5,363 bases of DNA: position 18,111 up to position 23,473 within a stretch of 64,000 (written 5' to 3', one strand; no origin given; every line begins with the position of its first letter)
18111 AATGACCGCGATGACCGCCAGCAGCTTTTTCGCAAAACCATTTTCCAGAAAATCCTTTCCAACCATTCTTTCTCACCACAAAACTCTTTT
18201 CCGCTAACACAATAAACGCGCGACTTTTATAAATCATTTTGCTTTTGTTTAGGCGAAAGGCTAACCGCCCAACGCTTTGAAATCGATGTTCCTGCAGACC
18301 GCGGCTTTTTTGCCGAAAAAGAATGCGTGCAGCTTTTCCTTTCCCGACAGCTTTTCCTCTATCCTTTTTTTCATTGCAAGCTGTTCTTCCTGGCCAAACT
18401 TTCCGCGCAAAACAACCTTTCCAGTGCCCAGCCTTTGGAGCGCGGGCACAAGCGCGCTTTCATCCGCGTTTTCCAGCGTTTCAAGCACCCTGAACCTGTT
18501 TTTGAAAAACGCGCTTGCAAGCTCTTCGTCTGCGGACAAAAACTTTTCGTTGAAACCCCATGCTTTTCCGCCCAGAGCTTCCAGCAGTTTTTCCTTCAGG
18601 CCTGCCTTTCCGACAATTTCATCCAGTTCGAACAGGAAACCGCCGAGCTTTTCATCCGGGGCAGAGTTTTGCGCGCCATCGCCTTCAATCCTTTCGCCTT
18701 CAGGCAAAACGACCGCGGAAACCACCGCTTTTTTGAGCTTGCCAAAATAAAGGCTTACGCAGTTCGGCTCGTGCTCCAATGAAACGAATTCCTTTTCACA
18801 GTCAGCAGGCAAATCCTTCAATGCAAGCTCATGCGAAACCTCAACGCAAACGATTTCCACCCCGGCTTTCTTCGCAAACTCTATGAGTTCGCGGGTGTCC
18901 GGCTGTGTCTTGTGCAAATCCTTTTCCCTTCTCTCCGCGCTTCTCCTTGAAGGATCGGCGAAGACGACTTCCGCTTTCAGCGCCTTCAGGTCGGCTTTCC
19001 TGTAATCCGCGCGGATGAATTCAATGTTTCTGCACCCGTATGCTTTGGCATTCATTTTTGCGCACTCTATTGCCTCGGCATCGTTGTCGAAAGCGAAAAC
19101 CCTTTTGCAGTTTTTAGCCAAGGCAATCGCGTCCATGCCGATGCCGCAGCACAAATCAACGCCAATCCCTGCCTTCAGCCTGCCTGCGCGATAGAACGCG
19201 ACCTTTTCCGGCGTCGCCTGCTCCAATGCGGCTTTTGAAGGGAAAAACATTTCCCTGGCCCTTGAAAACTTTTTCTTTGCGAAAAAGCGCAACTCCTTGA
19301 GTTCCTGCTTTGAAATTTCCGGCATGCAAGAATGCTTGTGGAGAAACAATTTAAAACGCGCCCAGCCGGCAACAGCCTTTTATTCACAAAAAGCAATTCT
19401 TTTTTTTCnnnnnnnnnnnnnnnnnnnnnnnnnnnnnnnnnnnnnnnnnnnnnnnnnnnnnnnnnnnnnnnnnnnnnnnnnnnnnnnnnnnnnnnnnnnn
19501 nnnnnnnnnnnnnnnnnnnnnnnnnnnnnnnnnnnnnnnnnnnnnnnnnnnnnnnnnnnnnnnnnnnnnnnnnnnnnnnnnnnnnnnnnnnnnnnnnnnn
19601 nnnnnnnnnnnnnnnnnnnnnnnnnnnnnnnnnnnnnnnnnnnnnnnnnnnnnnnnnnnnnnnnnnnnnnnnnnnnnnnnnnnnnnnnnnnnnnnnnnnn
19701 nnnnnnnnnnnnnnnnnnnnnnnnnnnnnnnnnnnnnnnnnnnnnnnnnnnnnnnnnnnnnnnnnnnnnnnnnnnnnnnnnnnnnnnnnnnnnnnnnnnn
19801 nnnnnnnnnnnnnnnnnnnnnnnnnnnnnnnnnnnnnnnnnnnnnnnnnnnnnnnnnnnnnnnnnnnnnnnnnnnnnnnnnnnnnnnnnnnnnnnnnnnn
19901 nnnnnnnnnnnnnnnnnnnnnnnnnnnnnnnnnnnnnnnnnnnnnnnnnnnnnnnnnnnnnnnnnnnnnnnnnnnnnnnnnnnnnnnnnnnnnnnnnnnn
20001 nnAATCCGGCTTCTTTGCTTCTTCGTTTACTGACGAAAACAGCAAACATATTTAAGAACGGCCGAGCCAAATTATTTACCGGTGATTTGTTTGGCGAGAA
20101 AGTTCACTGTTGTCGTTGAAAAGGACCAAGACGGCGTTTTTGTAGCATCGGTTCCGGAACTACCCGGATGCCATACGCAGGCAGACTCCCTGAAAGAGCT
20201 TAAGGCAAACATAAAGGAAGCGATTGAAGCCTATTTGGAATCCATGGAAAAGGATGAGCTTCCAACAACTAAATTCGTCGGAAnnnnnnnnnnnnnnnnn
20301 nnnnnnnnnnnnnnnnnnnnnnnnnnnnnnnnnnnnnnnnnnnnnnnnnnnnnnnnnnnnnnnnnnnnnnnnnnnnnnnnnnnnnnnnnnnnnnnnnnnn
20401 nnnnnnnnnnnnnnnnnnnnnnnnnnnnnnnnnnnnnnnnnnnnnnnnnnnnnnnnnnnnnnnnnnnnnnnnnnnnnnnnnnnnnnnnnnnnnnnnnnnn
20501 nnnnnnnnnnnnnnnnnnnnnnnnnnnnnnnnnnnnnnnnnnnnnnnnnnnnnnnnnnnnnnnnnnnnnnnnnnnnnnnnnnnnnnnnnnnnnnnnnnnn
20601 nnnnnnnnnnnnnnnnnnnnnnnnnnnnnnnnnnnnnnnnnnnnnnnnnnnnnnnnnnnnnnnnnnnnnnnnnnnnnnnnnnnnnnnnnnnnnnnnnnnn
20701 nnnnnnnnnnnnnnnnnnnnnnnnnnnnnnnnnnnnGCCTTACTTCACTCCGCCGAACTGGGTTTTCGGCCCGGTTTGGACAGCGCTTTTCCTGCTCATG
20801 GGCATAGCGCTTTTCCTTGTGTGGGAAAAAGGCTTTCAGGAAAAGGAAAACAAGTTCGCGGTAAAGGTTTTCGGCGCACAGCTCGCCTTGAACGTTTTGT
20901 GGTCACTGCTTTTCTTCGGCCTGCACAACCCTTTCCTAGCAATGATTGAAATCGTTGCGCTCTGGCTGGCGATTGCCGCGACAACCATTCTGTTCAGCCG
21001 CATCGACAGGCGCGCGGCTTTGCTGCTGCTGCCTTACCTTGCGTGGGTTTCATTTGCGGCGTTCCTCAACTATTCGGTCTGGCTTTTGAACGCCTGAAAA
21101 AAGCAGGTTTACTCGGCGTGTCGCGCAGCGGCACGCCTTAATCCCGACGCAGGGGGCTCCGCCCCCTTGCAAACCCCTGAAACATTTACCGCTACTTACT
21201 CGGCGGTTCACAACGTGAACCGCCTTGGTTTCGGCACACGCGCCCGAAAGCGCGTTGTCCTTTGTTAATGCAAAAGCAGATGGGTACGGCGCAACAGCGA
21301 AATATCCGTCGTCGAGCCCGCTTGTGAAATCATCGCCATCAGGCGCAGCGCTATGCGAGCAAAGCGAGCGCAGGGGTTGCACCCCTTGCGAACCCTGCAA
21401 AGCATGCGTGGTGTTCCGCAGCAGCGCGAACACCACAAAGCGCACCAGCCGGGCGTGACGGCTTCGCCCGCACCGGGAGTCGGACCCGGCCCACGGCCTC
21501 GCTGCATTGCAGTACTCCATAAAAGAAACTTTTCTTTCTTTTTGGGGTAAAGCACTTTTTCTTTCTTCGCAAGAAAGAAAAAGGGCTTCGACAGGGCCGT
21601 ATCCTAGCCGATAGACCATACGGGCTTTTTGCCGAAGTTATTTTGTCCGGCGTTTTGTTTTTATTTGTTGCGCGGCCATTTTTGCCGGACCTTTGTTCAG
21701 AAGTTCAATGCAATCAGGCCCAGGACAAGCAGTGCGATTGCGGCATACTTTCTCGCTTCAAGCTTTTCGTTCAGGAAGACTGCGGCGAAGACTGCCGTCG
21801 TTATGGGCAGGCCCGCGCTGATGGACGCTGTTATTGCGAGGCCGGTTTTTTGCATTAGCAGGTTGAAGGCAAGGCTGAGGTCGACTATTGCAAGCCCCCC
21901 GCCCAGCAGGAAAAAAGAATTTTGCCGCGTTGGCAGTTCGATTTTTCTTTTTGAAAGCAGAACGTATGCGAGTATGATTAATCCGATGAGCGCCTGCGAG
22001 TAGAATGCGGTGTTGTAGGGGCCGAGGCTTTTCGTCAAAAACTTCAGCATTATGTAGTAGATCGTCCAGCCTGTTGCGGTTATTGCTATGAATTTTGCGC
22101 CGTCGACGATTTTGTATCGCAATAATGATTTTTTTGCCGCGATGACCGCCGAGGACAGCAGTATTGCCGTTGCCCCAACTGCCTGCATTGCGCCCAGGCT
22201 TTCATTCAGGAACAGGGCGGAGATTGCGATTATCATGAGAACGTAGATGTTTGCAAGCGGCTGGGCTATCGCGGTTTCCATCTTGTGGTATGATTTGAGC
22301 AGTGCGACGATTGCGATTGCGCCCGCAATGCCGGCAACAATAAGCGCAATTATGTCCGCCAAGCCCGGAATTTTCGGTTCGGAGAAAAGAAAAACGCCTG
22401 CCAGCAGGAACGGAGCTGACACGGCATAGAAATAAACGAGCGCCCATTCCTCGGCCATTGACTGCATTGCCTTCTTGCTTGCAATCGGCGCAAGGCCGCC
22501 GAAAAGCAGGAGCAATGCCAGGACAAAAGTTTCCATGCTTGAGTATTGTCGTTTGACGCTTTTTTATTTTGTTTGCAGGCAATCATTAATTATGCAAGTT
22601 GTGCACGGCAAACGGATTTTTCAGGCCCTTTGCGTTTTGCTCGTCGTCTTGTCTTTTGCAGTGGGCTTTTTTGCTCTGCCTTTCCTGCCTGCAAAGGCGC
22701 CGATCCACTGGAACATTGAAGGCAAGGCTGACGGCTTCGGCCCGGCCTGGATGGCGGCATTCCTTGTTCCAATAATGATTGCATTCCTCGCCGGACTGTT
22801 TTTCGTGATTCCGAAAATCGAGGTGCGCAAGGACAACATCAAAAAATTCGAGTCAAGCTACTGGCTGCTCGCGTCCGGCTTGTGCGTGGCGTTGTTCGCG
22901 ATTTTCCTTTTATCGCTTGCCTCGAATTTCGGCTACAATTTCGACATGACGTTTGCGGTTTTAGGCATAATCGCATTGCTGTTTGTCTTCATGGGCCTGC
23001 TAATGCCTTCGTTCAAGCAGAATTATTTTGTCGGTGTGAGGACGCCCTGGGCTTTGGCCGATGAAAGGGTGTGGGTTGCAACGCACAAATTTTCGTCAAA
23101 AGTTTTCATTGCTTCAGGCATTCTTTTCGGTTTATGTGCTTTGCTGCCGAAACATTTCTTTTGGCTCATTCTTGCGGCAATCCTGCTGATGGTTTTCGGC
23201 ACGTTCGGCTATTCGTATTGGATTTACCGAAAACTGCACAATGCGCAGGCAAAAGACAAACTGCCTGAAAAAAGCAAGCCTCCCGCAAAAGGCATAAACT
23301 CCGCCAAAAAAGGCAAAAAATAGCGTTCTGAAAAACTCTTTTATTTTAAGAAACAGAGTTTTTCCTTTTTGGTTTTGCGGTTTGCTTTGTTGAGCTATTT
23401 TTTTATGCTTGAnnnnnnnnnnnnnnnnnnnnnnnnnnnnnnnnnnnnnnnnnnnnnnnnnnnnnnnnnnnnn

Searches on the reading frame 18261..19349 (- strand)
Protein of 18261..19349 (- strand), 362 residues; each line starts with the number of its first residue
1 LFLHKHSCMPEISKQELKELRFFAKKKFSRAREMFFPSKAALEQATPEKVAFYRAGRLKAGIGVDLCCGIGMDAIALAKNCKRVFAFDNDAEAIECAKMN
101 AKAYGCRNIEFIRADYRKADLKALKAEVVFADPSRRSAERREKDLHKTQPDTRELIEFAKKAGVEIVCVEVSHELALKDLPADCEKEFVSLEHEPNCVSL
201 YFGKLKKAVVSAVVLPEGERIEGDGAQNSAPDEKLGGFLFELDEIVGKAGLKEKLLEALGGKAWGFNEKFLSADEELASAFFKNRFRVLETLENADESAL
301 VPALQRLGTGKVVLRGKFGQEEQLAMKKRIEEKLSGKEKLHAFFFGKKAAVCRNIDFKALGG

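Call 47: search_protein_families(library=pfam, proteins=[window:18261-19349:-], max_evalue=0.0001)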
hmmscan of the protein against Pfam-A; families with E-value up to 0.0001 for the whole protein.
window:18261-19349:- (362 aa): 6 families
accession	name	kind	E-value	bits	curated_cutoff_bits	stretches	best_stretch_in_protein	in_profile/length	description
PF13649.12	Methyltransf_25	-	8.2e-10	39.7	27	1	64-131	2-70/97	Methyltransferase domain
PF09445.16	Methyltransf_15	-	6.1e-09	36.1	22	1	63-133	4-79/165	RNA cap guanine-N2 methyltransferase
PF13847.12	Methyltransf_31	-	9.8e-09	35.5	27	1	64-198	8-132/145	Methyltransferase domain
PF05175.20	MTS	-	4.3e-07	30.2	23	1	61-133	33-106/170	Methyltransferase small domain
PF08241.18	Methyltransf_11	-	7.8e-06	26.9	21.2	1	64-131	1-66/95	Methyltransferase domain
PF03602.21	Cons_hypoth95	-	9.2e-05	22.6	24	0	59-134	41-122/182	Conserved hypothetical protein 95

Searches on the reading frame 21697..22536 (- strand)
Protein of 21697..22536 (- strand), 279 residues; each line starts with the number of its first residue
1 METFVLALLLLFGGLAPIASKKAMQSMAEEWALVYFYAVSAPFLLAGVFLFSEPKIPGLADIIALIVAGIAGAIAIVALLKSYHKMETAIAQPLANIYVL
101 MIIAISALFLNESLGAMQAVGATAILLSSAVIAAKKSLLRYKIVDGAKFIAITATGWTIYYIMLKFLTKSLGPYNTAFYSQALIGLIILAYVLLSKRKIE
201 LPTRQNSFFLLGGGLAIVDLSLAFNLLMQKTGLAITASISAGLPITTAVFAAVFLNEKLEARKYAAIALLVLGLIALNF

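Call 46: search_protein_families(library=pfam, proteins=[window:21697-22536:-], max_evalue=0.0001)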
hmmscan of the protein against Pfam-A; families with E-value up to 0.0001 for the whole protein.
window:21697-22536:- (279 aa): 1 family
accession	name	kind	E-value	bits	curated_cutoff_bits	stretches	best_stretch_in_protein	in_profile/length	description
PF00892.27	EamA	-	1.3e-24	87.4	28.2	2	147-278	4-134/135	EamA-like transporter family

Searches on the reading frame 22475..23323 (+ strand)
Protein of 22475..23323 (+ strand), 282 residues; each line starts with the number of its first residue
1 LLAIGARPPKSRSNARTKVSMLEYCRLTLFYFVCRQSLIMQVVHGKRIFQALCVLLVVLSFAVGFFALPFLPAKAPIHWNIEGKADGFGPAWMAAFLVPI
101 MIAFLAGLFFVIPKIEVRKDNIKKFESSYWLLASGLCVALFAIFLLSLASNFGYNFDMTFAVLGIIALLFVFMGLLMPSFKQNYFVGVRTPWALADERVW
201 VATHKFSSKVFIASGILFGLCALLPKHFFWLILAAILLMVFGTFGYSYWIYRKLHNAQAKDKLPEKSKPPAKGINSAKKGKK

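Call 46: search_protein_families(library=pfam, proteins=[window:22475-23323:+], max_evalue=0.0001)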
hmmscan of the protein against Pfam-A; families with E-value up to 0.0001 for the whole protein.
window:22475-23323:+ (282 aa): 2 families
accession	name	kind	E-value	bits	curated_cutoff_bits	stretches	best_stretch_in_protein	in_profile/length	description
PF13630.11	SdpI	-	3.4e-18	66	28.2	1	180-247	2-71/71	SdpI/YfhL protein family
PF07853.16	DUF1648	-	2.4e-14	53.1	28.7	1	55-102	1-48/49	Domain of unknown function (DUF1648)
